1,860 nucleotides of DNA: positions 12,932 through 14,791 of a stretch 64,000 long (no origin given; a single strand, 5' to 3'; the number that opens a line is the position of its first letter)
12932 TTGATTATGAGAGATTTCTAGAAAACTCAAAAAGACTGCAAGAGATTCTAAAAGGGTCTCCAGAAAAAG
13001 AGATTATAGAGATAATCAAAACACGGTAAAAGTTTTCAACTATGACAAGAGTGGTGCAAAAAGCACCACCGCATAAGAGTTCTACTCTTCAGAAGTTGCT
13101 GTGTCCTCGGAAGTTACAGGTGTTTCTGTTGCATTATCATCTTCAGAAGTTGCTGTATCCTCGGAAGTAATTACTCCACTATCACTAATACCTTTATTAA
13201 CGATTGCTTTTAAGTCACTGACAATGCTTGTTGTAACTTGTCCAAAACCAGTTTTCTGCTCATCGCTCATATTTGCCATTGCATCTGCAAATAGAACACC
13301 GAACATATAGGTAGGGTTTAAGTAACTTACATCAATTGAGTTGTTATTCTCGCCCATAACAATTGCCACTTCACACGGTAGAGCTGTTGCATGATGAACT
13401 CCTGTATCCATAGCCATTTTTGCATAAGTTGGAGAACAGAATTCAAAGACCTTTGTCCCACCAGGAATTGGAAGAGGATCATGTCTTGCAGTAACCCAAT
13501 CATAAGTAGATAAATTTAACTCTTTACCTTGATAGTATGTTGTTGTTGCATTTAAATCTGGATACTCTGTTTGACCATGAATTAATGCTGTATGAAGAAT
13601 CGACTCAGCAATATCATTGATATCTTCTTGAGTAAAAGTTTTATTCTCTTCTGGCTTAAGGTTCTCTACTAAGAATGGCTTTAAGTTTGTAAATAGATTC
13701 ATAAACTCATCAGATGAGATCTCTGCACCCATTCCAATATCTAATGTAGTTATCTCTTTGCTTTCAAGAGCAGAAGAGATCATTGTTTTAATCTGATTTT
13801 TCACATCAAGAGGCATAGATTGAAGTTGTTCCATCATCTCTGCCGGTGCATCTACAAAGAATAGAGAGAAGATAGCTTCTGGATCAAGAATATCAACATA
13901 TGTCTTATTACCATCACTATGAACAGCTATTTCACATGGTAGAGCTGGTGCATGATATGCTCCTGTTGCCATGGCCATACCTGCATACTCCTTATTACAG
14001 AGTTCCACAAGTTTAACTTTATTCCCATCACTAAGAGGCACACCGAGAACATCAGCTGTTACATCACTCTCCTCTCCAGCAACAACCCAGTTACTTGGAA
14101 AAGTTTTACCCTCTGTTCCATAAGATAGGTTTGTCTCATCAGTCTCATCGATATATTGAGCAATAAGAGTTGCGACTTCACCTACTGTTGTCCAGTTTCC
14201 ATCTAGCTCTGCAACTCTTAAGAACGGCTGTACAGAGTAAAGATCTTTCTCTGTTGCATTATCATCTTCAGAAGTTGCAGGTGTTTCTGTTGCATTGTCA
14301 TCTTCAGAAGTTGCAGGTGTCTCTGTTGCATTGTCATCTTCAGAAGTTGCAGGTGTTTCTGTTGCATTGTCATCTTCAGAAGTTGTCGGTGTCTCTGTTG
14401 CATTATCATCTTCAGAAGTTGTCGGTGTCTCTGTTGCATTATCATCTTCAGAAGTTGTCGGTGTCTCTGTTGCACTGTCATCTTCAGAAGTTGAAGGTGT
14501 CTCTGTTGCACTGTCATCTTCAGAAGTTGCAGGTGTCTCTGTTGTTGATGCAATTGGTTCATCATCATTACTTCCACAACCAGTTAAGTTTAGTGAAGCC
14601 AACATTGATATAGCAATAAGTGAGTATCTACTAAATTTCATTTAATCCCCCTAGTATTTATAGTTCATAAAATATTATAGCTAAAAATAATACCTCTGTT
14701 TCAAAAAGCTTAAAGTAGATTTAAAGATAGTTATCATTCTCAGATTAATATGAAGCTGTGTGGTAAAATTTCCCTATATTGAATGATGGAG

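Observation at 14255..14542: Tandem 12-aa repeat that multiplies a perfect bacterial N-glycosylation sequon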

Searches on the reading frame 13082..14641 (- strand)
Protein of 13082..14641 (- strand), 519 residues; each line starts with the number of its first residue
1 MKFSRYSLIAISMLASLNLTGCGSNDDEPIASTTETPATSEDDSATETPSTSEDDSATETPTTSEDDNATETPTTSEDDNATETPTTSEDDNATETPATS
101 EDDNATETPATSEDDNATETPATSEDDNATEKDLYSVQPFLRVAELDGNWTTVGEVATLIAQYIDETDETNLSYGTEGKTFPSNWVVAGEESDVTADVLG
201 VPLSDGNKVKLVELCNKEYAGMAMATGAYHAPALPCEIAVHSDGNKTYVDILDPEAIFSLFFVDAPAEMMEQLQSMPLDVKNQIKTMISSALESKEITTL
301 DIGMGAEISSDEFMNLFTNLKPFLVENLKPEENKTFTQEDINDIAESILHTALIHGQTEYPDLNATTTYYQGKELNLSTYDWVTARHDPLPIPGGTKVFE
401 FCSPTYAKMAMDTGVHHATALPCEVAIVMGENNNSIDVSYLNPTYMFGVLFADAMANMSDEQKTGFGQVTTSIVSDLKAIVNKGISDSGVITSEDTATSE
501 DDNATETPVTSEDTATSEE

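Call 4: search_protein_families(library=pfam, proteins=[window:13082-14641:-], max_evalue=1)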
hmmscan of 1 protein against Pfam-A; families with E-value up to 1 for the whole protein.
window:13082-14641:- (519 aa): 1 family
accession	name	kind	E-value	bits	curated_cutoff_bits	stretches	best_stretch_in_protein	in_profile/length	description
PF03625.19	DUF302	-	2.4e-14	53.4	23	2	396-443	18-63/63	Domain of unknown function DUF302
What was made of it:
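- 13082..14641 (-): Gene for a 519-aa lipoprotein: signal peptide, repeat tether, double DUF302 core and acidic C-terminal tail. Pfam DUF302, two stretches, E = 2.4e-14 (call 4).
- On DUF302 (PF03625): The score is 53.4 bits against a cut-off of 23, in two stretches (call 4).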

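Call 5: search_protein_families(library=ncbifam, proteins=[window:13082-14641:-], max_evalue=1)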
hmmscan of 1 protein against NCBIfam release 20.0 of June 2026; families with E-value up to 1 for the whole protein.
window:13082-14641:- (519 aa): 6 families
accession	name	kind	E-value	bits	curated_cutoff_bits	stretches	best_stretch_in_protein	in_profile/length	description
NF040676.1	wall_bind_EntB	exception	2.2e-05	23.2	780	1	35-138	285-388/490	cell wall-binding protein EntB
NF052523.2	TafF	equivalog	0.0054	15.9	420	1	35-167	170-300/379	TafF family fimbrial protein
NF005846.3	PRK07764.1-6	equivalog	0.15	11.1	625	1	33-157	438-561/628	DNA polymerase III subunit gamma and tau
NF038253.1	GBS_IgA_bnd_BAC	equivalog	0.38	8.5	1700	1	35-125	831-922/1127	IgA Fc-binding protein BAC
TIGR00585.2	mutl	equivalog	0.51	9.1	180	1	39-128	341-436/555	DNA mismatch repair endonuclease MutL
NF011531.0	PRK14971.1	equivalog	0.9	8.2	685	0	28-129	377-481/614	DNA polymerase III subunit gamma/tau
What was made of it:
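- NCBIfam gives only weak low-complexity matches to repeat regions of wall proteins (call 5).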

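Call 8: find_encoding_contigs(protein=window:13082-14641:-, flank=10000, max_places=6)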
Protein window:13082-14641:- (519 aa): no gene with exactly this product is on record in the collection.

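Call 9: find_homologous_proteins(query=window:13082-14641:-)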
Query window:13082-14641:- (519 aa): 136 proteins with E <= 0.001 among 8000 candidates; the best 120 are listed.
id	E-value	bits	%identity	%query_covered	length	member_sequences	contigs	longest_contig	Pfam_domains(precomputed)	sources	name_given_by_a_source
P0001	0.0e+0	1100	100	98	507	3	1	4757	PF03625.21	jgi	jgi:uncharacterized protein (DUF302 family)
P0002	2.0e-107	378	48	69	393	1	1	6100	PF03625.21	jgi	jgi:uncharacterized protein (DUF302 family)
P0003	9.0e-107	376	50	72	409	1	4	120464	PF03625.21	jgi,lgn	jgi:uncharacterized protein (DUF302 family)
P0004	2.3e-105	371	46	73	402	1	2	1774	PF03625.21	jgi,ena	-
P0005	3.3e-85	305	43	74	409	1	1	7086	PF03625.21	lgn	-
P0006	1.7e-80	289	42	71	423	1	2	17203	PF03625.21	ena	-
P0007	9.1e-79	284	42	68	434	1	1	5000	PF03625.21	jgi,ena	-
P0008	8.3e-60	221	37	69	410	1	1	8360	PF03625.21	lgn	-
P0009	9.0e-58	214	40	61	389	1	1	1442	PF03625.21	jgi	jgi:uncharacterized protein (DUF302 family)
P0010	2.9e-55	206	35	73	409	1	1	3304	PF03625.21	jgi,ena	-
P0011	1.9e-51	193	34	70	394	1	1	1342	PF03625.21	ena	-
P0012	8.9e-50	188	34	72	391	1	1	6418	PF03625.21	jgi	jgi:uncharacterized protein (DUF302 family)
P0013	1.7e-49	187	34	71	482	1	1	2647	PF03625.21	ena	-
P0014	2.7e-49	186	35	69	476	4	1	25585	PF03625.21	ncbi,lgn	-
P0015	2.7e-49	186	33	70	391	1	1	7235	PF03625.21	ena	-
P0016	1.4e-48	184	33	67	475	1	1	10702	PF03625.21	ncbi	-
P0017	2.0e-48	183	34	70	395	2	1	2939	PF03625.21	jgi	-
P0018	2.2e-48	183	33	68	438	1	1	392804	PF03625.21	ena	-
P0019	6.3e-48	182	33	69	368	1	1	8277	PF03625.21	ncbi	-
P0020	2.6e-47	180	33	68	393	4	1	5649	PF03625.21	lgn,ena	-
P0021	3.1e-47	180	35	71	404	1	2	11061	PF03625.21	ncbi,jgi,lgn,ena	-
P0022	1.0e-46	178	34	73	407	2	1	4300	PF03625.21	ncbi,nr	ncbi:MAG: DUF302 domain-containing protein [Sulfurovum sp.]|nr:DUF302 domain-containing protein [Sul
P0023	1.3e-46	178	34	71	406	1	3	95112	PF03625.21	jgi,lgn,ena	-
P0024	1.6e-46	177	35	59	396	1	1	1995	PF03625.21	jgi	-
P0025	1.7e-46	177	34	68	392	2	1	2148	PF03625.21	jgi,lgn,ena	-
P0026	3.2e-46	176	32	67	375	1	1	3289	PF03625.21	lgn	-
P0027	5.6e-46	175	34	64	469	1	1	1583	PF03625.21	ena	-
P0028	6.9e-46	175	35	68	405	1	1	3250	PF03625.21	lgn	-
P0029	7.7e-46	175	38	54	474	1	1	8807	PF03625.21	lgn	-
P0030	7.7e-46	175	33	69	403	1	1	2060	PF03625.21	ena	-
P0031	9.3e-46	175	33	70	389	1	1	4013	PF03625.21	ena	-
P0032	1.0e-45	175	33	63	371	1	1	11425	PF03625.21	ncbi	-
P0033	3.6e-45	173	33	65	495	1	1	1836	PF03625.21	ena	-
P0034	4.9e-44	169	33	69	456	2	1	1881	PF03625.21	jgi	-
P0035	5.3e-44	169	33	68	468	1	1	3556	PF03625.21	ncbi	-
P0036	5.4e-44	169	33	68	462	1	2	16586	PF03625.21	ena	-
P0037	1.5e-43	167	35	64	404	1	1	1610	PF03625.21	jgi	jgi:hypothetical protein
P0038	1.7e-43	167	35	65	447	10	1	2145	PF03625.21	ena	-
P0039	1.7e-43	167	34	63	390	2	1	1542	PF03625.21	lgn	-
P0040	1.9e-43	167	33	67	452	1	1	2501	PF03625.21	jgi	jgi:uncharacterized protein (DUF302 family)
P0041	2.0e-43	167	34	64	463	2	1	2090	PF03625.21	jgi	jgi:uncharacterized protein (DUF302 family)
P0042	8.9e-43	165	35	57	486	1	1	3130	PF03625.21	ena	-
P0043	1.4e-42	164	32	67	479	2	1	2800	PF03625.21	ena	-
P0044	2.0e-42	164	32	71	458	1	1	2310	PF03625.21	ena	-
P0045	2.5e-42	163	33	67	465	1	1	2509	PF03625.21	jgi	-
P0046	4.0e-42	163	35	66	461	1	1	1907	PF03625.21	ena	-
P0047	7.5e-42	162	34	68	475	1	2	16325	PF03625.21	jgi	jgi:hypothetical protein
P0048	8.3e-42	162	32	67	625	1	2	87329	PF03625.21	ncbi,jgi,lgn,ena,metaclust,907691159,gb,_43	metaclust:\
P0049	9.6e-42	161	38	58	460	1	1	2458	PF03625.21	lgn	-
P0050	1.1e-41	161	34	64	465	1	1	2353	PF03625.21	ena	-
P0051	1.6e-41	161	33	68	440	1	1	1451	PF03625.21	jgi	jgi:uncharacterized protein (DUF302 family)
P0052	1.8e-41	161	31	68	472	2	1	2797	PF03625.21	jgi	jgi:uncharacterized protein (DUF302 family)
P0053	2.2e-41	160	35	66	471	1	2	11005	PF03625.21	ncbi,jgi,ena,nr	ncbi:MAG: hypothetical protein DRQ44_04665 [Gammaproteobacteria bacterium]|nr:MAG: hypothetical prot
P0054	2.2e-41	160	31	68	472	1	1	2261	PF03625.21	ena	-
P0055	2.2e-41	160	37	54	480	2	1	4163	PF03625.21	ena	-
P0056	2.4e-41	160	33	68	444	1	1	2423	PF03625.21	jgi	jgi:uncharacterized protein (DUF302 family)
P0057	2.9e-41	160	35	65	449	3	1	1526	PF03625.21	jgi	jgi:uncharacterized protein (DUF302 family)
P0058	3.0e-41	160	32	69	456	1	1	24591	PF03625.21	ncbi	ncbi:MAG: DUF302 domain-containing protein [Pseudomonadota bacterium]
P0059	9.0e-41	158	36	54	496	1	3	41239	PF03625.21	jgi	-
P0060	9.5e-41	158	32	67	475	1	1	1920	PF03625.21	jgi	-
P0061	2.7e-40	157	35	59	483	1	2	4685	PF03625.21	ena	-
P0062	2.7e-40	157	35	58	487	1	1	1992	PF03625.21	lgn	-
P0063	2.9e-40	157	34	58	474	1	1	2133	PF03625.21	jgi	-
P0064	2.9e-40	157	35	54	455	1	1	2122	PF03625.21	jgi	-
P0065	3.0e-40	157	34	61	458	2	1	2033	PF03625.21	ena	-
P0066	3.1e-40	156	33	67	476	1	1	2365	PF03625.21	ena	-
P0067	4.2e-40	156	31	67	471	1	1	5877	PF03625.21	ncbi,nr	ncbi:MAG: DUF302 domain-containing protein [Gammaproteobacteria bacterium]|nr:DUF302 domain-containi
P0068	4.3e-40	156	34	54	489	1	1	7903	PF03625.21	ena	-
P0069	5.6e-40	156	34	68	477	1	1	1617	PF03625.21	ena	-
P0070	6.5e-40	155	38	54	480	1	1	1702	PF03625.21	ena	-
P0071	8.8e-40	155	33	67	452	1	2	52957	PF03625.21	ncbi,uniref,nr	ncbi:DUF302 domain-containing protein [Rhodoferax sp. 4810]|uniref:DUF302 domain-containing protein 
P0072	1.0e-39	155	35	54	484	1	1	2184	PF03625.21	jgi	jgi:uncharacterized protein (DUF302 family)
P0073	1.3e-39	154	33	70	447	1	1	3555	PF03625.21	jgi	jgi:uncharacterized protein (DUF302 family)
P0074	1.5e-39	154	35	55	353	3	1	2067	PF03625.21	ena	-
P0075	1.7e-39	154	32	71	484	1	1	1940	PF03625.21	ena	-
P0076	1.7e-39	154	33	68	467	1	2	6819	PF03625.21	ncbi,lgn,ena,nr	ncbi:MAG: hypothetical protein KAT12_02660 [Gammaproteobacteria bacterium]|nr:hypothetical protein [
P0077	1.8e-39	154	31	71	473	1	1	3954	PF03625.21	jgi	jgi:uncharacterized protein (DUF302 family)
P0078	2.9e-39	153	31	67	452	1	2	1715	PF03625.21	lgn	-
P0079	3.8e-39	153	36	55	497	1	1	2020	PF03625.21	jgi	-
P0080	1.0e-38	151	34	59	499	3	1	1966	PF03625.21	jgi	-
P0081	1.2e-38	151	34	55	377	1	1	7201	PF03625.21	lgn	-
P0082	1.2e-38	151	33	68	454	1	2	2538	PF03625.21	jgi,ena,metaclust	metaclust:\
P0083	1.2e-38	151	31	70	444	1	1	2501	PF03625.21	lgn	-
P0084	1.6e-38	151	34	57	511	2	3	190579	PF03625.21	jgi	-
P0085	3.5e-38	150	32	66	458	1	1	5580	PF03625.21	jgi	jgi:hypothetical protein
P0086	7.4e-38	149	33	57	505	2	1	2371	PF03625.21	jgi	jgi:uncharacterized protein (DUF302 family)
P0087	7.4e-38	149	34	58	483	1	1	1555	PF03625.21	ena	-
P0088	7.4e-38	149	34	57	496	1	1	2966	PF03625.21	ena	-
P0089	8.2e-38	148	34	56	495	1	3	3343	PF03625.21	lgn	-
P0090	9.6e-38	148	35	57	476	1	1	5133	PF03625.21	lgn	-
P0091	9.6e-38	148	35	57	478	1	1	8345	PF03625.21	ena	-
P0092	1.9e-37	147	34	58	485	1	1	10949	PF03625.21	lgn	-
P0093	2.1e-37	147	34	54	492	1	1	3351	PF03625.21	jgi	jgi:uncharacterized protein (DUF302 family)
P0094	2.5e-37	147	32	70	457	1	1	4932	PF03625.21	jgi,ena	-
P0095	3.7e-37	146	34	57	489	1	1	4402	PF03625.21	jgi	jgi:uncharacterized protein (DUF302 family)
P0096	4.0e-37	146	35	56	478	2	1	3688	PF03625.21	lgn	-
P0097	6.6e-37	145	29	70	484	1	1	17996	PF03625.21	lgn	-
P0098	1.3e-36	145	33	53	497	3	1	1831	PF03625.21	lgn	-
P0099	1.4e-36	144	31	68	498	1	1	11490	PF03625.21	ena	-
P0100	1.6e-36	144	32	57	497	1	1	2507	PF03625.21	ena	-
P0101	7.5e-36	142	34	55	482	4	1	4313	PF03625.21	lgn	-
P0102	1.1e-35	142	30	66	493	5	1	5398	PF03625.21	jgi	-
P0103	1.2e-35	141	31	66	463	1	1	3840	PF03625.21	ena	-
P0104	1.4e-35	141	30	71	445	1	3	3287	PF03625.21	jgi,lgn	jgi:uncharacterized protein (DUF302 family)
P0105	3.3e-35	140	33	54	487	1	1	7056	PF03625.21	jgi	jgi:uncharacterized protein (DUF302 family)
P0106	3.9e-35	140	33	55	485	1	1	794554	PF03625.21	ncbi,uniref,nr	ncbi:MAG: hypothetical protein DIZ80_15200 [endosymbiont of Galathealinum brachiosum]|uniref:DUF302 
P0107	9.6e-35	138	30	67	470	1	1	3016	PF03625.21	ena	-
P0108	1.4e-34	138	31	68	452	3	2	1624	PF03625.21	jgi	jgi:hypothetical protein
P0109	1.7e-34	138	31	65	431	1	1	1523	PF03625.21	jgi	jgi:uncharacterized protein (DUF302 family)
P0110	1.8e-34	137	30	67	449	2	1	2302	PF03625.21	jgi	jgi:uncharacterized protein (DUF302 family)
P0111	2.0e-34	137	31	59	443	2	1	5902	PF03625.21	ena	-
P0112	2.2e-34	137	29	70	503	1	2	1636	PF03625.21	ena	-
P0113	2.4e-34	137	30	70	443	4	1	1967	PF03625.21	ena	-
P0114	2.5e-34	137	33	54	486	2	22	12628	PF03625.21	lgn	-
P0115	3.8e-34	136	30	70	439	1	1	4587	PF03625.21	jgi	jgi:uncharacterized protein (DUF302 family)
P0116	3.9e-34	136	33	55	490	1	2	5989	PF03625.21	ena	-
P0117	5.9e-34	136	32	59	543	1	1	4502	PF03625.21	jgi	-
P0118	1.1e-33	135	33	55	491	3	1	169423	PF03625.21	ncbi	ncbi:MAG: hypothetical protein AB1831_07530 [Pseudomonadota bacterium]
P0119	2.3e-33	134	32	68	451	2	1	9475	PF03625.21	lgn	-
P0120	4.7e-33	133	31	67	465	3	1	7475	PF03625.21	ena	-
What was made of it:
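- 13082..14641 (-): 136 homologues, all carrying DUF302 (call 9).
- Checked: It has a lipobox (L-T-G-C, residues 19-22), two DUF302 matches (Pfam E = 2.4e-14, call 4) and more than 130 homologues (call 9).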

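Call 11: list_cluster_members(proteins=[P0001])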
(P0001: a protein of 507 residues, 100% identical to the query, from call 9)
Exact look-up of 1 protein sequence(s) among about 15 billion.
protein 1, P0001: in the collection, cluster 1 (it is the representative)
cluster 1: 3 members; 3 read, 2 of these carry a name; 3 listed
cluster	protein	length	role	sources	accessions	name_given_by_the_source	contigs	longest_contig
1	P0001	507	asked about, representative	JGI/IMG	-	uncharacterized protein (DUF302 family)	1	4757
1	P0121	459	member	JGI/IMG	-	uncharacterized protein (DUF302 family)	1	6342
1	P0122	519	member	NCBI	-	-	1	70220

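Call 13: find_encoding_contigs(protein=P0122, flank=3000, max_places=4)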
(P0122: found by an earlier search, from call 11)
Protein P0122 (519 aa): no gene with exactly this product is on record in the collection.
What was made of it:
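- Tried and rejected: Exact-sequence look-up of the target protein and its NCBI twin (calls 8, 13).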

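Call 14: find_encoding_contigs(protein=P0121, flank=6000, max_places=4)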
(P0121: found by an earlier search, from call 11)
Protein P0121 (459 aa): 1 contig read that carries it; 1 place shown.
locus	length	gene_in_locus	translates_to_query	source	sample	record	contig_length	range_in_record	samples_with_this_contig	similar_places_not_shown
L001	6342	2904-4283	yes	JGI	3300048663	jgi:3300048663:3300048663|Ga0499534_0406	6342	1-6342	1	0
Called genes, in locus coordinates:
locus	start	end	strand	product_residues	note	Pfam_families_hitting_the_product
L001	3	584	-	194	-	?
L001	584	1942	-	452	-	PF00209:SNF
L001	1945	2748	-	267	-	-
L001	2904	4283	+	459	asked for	PF03625:DUF302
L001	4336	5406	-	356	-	PF02684:LpxB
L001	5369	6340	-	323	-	?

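Call 15: find_encoding_contigs(protein=P0001, flank=6000, max_places=4)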
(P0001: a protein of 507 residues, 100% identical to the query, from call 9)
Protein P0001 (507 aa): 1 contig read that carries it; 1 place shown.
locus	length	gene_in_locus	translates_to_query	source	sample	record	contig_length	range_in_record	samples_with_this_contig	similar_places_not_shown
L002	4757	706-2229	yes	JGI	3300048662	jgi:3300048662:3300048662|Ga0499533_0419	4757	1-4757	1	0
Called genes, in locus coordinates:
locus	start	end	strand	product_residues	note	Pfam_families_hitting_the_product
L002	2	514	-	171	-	?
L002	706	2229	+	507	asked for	PF03625:DUF302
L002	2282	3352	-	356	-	PF02684:LpxB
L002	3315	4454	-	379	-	PF01883:FeS_assembly_P, PF02374:ArsA_ATPase (faint), PF10609:ParA, PF00142:Fer4_NifH (faint), PF01656:CbiA, PF09140:MipZ, PF13614:AAA_31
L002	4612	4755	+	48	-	?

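Call 54: predict_structure(alignment_id=A2)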
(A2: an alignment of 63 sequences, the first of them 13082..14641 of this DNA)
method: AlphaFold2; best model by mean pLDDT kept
length: 519 residues; sequences in the alignment: 63
mean_pLDDT: 77.5   pTM: 0.73
mean pLDDT of the five models: 77.5, 76.9, 76.4, 75.0, 74.2
residues with pLDDT >= 90: 275; 70-90: 73; 50-70: 52; < 50: 119
segments of 3 or more residues with pLDDT < 50: 1-36, 38-40, 42-44, 50-53, 55-72, 74-84, 86-93, 98-101, 503-519
pLDDT, mean of each block of 10 residues (from residue 1): 43 40 38 45 51 47 41 43 46 47 49 49 60 90 98 97 93 91 82 77 93 92 91 93 98 97 92 91 97 98 97 95 93 90 94 73 63 84 86 92 92 95 94 94 96 96 93 94 93 64 42 37
secondary structure, 60 per line:
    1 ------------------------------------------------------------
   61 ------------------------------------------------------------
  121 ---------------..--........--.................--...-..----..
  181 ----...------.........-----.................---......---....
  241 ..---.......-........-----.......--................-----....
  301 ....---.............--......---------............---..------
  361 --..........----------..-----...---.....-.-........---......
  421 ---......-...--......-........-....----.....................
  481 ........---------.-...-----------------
elements in order: E140-147 H150-166 E185-187 H194-197 E198-202 E208-216 H217-224 H228-233 E237-242 E246-252 H254-261 H267-273 H276-291 E297-304 H310-320 E323-328 H338-349 H363-372 E390-392 E396-400 H404-411 H415-420 E424-429 E436-441 H443-450 H452-455 H460-488
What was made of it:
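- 13157..14239 (-): Folded core (about residues 135-495): two DUF302 domains, each with an invariant Cys pair (C215/C236 and C402/C423), and seven dispersed D/E-x-N-x-S/T sequons. AlphaFold2 pLDDT is mostly above 90 (call 54).
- On PglB-type N-glycoprotein acceptor: AlphaFold2 pLDDT is below 50 through most of residues 1-101 and about 49 up to residue 120 (call 54).
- Residues 1-130 have pLDDT of about 40-50, while the core is above 90 (call 54).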
